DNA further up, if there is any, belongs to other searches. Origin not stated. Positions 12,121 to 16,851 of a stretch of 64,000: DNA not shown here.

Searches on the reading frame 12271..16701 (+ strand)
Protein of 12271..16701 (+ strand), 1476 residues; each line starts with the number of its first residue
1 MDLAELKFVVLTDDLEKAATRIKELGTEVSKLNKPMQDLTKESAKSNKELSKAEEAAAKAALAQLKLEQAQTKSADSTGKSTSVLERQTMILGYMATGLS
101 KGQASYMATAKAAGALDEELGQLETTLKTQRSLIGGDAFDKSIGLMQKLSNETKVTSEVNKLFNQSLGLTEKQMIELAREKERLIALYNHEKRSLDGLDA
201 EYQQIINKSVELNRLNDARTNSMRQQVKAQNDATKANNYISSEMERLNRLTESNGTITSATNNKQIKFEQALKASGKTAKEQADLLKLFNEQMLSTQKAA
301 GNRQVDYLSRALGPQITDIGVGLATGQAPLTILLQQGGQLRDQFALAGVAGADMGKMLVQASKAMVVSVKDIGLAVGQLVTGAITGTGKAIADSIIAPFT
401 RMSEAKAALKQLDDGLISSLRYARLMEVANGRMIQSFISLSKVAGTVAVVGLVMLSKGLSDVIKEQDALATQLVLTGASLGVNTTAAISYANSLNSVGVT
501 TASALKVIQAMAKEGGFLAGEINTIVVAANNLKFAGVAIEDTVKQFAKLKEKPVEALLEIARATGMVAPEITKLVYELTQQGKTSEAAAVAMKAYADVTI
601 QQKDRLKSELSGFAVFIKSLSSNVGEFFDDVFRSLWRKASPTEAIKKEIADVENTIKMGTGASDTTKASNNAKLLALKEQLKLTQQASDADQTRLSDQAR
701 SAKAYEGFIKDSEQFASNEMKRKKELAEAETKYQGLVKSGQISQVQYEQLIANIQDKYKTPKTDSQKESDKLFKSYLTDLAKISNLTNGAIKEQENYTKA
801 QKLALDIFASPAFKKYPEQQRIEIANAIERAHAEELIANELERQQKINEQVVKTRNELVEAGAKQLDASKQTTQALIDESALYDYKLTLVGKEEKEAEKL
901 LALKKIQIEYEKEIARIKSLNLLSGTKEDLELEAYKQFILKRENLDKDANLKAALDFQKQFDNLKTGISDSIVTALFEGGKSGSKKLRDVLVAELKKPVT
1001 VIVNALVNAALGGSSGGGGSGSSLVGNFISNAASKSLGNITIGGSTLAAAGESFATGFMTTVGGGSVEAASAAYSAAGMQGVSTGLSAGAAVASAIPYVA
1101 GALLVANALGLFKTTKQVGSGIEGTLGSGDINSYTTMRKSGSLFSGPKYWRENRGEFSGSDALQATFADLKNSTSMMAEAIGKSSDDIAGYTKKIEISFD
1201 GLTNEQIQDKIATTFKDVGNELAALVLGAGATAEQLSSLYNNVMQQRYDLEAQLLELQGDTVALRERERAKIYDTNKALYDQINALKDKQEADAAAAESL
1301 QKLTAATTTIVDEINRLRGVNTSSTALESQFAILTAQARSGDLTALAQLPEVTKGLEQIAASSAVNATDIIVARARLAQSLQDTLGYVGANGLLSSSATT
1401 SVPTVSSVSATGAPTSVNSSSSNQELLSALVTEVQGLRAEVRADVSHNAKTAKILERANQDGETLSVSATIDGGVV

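Call 12: search_protein_families(library=phrogs, proteins=[window:12271-16701:+], max_evalue=0.00001)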
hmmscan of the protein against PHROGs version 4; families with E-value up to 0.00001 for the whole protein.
window:12271-16701:+ (1476 aa): 6 families
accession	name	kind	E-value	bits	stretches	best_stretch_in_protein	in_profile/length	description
phrog_24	-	tail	4.2e-46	158.6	1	43-1070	41-947/1151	tail length tape measure protein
phrog_25966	-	tail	2e-41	142.6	3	462-766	135-449/1651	tail length tape measure protein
phrog_20739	-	tail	2.1e-17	64.4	1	445-640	73-266/336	tail length tape measure protein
phrog_4498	-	tail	4.9e-12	46.5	1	289-670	48-350/381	tail length tape measure protein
phrog_5918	-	unknown function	2.8e-11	44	1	440-596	290-446/448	-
phrog_3827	-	tail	4e-11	43.7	1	103-554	3-379/393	tail length tape measure protein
